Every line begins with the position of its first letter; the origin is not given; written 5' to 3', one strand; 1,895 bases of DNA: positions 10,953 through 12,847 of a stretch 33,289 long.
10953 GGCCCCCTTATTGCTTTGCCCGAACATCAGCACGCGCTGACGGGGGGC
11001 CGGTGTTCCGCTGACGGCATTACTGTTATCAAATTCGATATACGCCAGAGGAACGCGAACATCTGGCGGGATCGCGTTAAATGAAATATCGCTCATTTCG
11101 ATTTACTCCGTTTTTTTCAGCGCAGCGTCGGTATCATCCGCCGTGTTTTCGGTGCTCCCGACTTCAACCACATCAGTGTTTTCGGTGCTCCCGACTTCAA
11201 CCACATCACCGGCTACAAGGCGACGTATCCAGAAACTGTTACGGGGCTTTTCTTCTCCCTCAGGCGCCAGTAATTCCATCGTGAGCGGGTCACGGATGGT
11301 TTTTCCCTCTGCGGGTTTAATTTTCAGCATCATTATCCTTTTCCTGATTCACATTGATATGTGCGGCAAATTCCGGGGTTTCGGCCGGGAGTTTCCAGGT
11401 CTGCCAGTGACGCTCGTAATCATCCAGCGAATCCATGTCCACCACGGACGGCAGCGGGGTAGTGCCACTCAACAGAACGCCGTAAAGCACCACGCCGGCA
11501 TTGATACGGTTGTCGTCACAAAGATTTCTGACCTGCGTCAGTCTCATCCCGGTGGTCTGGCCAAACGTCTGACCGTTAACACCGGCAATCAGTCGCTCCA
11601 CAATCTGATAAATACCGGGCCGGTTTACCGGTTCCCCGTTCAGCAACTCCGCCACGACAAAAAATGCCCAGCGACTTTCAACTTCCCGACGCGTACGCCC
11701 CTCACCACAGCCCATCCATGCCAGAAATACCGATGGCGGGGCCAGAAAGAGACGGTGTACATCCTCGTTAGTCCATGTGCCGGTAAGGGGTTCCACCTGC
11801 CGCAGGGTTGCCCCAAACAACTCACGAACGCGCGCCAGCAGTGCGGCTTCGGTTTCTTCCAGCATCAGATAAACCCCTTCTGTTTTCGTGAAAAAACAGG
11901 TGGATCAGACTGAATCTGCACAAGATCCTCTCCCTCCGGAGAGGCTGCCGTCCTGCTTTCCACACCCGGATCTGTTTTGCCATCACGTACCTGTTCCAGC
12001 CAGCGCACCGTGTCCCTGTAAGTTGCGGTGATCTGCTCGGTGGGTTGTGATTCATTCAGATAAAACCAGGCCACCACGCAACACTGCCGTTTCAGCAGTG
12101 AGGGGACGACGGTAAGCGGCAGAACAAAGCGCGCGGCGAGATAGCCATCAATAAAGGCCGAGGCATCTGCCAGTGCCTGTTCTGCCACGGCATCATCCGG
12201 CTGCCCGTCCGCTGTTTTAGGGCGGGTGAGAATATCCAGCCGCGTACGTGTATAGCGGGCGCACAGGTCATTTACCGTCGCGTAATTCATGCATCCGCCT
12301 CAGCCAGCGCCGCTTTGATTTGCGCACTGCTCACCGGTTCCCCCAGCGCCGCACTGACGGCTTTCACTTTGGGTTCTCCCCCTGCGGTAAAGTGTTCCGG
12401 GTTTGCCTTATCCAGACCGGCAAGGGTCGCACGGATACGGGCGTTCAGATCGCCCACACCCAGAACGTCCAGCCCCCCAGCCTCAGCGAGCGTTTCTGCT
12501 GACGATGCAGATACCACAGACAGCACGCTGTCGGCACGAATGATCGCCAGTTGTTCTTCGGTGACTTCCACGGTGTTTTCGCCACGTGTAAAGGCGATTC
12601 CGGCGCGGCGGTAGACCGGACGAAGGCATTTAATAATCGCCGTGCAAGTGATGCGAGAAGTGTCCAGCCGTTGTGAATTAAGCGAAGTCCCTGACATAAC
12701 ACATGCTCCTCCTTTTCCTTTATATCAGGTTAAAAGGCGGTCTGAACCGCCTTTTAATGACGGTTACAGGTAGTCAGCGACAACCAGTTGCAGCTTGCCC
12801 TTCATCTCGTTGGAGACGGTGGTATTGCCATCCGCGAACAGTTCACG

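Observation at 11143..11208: Perfect 33-bp tandem duplication inside the gp38-like gene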

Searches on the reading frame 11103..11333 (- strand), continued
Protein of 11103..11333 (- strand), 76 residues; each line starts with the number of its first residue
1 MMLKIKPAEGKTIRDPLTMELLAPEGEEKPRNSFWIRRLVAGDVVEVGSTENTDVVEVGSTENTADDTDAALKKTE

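Call 62: fold_search(model_id=the predicted structure, library=viral)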
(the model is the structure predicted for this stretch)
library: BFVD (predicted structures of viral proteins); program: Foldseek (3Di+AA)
matches with E <= 10: 284; with E <= 0.001: 0
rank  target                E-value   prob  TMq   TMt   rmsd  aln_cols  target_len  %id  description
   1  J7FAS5                1.1e-02  1.00  0.54  0.59   7.8        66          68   17  Uncharacterized protein [Agrobacterium phage 7-7-1]
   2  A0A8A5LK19            2.0e-02  1.00  0.59  0.64   3.4        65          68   14  Uncharacterized protein [Arthrobacter phage Prairie]
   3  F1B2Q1                3.6e-02  0.99  0.48  0.39  11.4        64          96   20  (no name in the UniProt tables at hand)
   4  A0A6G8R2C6            4.1e-02  0.99  0.52  0.52  17.7        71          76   10  Uncharacterized protein [Arthrobacter phage Abba]
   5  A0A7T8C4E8            6.1e-02  0.90  0.43  0.51   7.7        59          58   12  Uncharacterized protein [Bacillus phage 268TH004]
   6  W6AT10                8.5e-02  1.00  0.53  0.27   1.5        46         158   13  (no name in the UniProt tables at hand)
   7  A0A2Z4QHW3            8.5e-02  0.60  0.37  0.32  13.0        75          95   19  (no name in the UniProt tables at hand)
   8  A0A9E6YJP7            9.7e-02  0.85  0.45  0.39   7.6        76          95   22  Uncharacterized protein [Pseudomonas phage PP9W2]
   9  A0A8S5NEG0            9.7e-02  0.84  0.44  0.49  13.2        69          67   12  Uncharacterized protein [Siphoviridae sp. ctUse40]
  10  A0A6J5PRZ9            1.2e-01  0.94  0.52  0.35   9.5        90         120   16  Uncharacterized protein [uncultured Caudovirales phage]
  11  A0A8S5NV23            1.2e-01  0.85  0.49  0.46   5.3        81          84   16  DUF2635 domain-containing protein [Myoviridae sp. ctiu99]
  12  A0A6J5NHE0            1.2e-01  0.75  0.41  0.47   6.1        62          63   16  Uncharacterized protein [uncultured Caudovirales phage]
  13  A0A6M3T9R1            1.3e-01  0.82  0.44  0.31  15.2        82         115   13  (no name in the UniProt tables at hand)
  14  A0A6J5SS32            1.4e-01  0.94  0.52  0.32  11.5        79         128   16  Rho termination factor, N-terminal [uncultured Caudovirales phage]
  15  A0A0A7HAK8            1.6e-01  0.90  0.50  0.43  15.0        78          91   10  Uncharacterized protein [Arthrobacter phage vB_ArtM-ArV1]
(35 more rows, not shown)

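Call 64: search_dna_similar(query=window:11103-11333:-, collection=phages, mode=protein, max_rows=60, max_evalue=0.001, rows=spread)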
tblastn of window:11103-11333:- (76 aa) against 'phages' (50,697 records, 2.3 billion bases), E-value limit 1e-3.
Records with a match: 53; places in all: 53; records where one place covers at least 80% of the query: 16.
Best place of each record, by identity: 60-80% 15; <60% 38.
By first word of the organism name: Vibrio 13; Escherichia 10; Shigella 7; Enterobacteria 6; Yersinia 5; Bordetella 3; Stx2c-converting 1; Stx1a-converting 1; Pasteurella 1; Burkholderia 1; and 5 more.
By host as written in the record: Vibrio sp. 9; - 7; Escherichia coli 6; Yersinia pestis EV76-CN 4; Bordetella bronchiseptica 3; Shigella flexneri serotype 4a 2; Shigella flexneri serotype 1a strain 019 2; Shigella flexneri serotype 4av 2; and 17 more.
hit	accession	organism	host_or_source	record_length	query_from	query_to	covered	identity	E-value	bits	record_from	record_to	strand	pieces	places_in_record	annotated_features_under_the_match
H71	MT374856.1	Yersinia phage vB_YpM_23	Yersinia pestis EV76-CN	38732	1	74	97%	78.4%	3e-28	110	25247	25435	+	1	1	hypothetical protein (x2)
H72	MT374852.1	Yersinia phage vB_YpM_3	Yersinia pestis EV76-CN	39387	1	74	97%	78.4%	3e-28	110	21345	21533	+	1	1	hypothetical protein (x2)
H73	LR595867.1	Escherichia virus Mu_3F6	-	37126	1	74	97%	77.0%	1e-27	108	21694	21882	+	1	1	Mu-like prophage FluMu protein GP38 | Tc1 tail completion protein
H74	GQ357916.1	Escherichia phage D108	Escherichia coli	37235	1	74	97%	77.0%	1e-27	108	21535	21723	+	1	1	38: conserved hypothetical protein | 37: conserved hypothetical protein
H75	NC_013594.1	Escherichia phage D108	Escherichia coli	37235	1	74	97%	77.0%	1e-27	108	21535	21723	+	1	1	38: DUF2635 domain-containing protein | 37: portal protein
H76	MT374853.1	Yersinia phage vB_YpM_5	Yersinia pestis EV76-CN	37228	1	74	97%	77.0%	1e-27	108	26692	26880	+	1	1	hypothetical protein (x2)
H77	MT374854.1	Yersinia phage vB_YpM_6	Yersinia pestis EV76-CN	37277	1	74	97%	77.0%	1e-27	108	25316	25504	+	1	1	hypothetical protein (x2)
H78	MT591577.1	Yersinia phage vB_YpM_Tongde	Yersinia pestis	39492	1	74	97%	77.0%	1e-27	108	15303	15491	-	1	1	hypothetical protein (x2)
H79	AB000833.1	Escherichia phage Mu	-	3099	1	74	97%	77.0%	3e-27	107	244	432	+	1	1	ORF1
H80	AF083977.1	Escherichia phage Mu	Escherichia sp.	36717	1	74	97%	77.0%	3e-27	107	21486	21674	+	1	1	putative sheath terminator protein | tail terminator protein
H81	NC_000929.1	Escherichia phage Mu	Escherichia coli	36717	1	74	97%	77.0%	3e-27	107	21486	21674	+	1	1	DUF2635 domain-containing protein | portal protein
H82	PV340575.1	Escherichia phage PhiR68_1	Escherichia coli C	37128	1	74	97%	77.0%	3e-27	107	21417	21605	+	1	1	hypothetical protein (x2)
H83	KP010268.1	Shigella phage SfMu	Shigella flexneri serotype 4a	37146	1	74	97%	75.7%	1e-26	105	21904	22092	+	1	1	hypothetical protein (x2)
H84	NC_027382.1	Shigella phage SfMu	Shigella flexneri serotype 4a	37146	1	74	97%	75.7%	1e-26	105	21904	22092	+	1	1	DUF2635 domain-containing protein | portal protein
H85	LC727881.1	Stx2c-converting phage Stx2c_JNE082796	-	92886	5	73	91%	49.3%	6e-10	59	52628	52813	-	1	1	region of the inserted Bacteriophage Mu-like phage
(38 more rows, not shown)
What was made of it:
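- The DUF2635 gene always sits directly upstream of the sheath gene in diverse myoviruses (call 64), which suggests a sheath-related role.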

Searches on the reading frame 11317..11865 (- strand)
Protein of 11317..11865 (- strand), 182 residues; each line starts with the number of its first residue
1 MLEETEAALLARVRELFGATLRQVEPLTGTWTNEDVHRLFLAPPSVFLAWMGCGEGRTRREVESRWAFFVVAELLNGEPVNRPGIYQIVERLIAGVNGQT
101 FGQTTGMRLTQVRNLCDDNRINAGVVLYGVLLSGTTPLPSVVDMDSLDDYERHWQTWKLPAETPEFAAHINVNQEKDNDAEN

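Call 4: search_protein_families(library=pfam, proteins=[window:11317-11865:-], max_evalue=0.01)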
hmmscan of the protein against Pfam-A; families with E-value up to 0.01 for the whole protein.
window:11317-11865:- (182 aa): 1 family
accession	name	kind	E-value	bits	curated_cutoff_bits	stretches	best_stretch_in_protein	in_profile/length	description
PF08873.17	Phage_Mu_Gp37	-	3.9e-17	63.2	25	1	1-128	1-140/149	Bacteriophage Mu, Gp37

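Call 34: search_protein_families(library=phrogs, proteins=[window:11317-11865:-], max_evalue=0.001)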
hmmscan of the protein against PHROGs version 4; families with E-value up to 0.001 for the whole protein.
window:11317-11865:- (182 aa): 1 family
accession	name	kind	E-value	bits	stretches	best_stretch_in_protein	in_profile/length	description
phrog_490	-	head and packaging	9.4e-55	186.5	1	1-176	2-190/190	portal protein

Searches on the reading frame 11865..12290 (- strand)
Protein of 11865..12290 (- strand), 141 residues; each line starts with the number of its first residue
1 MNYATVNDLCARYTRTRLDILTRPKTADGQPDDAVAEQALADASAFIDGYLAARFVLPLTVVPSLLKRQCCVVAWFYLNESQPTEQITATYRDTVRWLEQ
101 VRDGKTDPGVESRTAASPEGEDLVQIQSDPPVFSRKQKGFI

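Call 4: search_protein_families(library=pfam, proteins=[window:11865-12290:-], max_evalue=0.01)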
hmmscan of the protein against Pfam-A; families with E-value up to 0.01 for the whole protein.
window:11865-12290:- (141 aa): 1 family
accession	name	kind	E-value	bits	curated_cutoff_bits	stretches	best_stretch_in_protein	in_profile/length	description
PF07030.17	Phage_Mu_Gp36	-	3e-36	124.7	24.7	1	3-121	1-119/124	Bacteriophage Mu, Gp36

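Call 34: search_protein_families(library=phrogs, proteins=[window:11865-12290:-], max_evalue=0.001)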
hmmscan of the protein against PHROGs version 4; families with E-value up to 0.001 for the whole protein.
window:11865-12290:- (141 aa): 2 families
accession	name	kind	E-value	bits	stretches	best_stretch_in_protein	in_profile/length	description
phrog_195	-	connector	3.1e-54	185.6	1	1-140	163-303/386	head-tail adaptor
phrog_11893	-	unknown function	3.5e-05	25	1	68-139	49-121/125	-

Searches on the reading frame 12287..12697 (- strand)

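Call 4: search_protein_families(library=pfam, proteins=[window:12287-12697:-], max_evalue=0.01)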
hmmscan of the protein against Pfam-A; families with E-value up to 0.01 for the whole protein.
window:12287-12697:- (136 aa): 1 family
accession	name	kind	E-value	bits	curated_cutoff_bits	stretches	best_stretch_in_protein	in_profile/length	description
PF17891.6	FluMu_N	-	1.8e-10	40.8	25.8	1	29-63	11-46/49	Mu-like prophage FluMu N-terminal domain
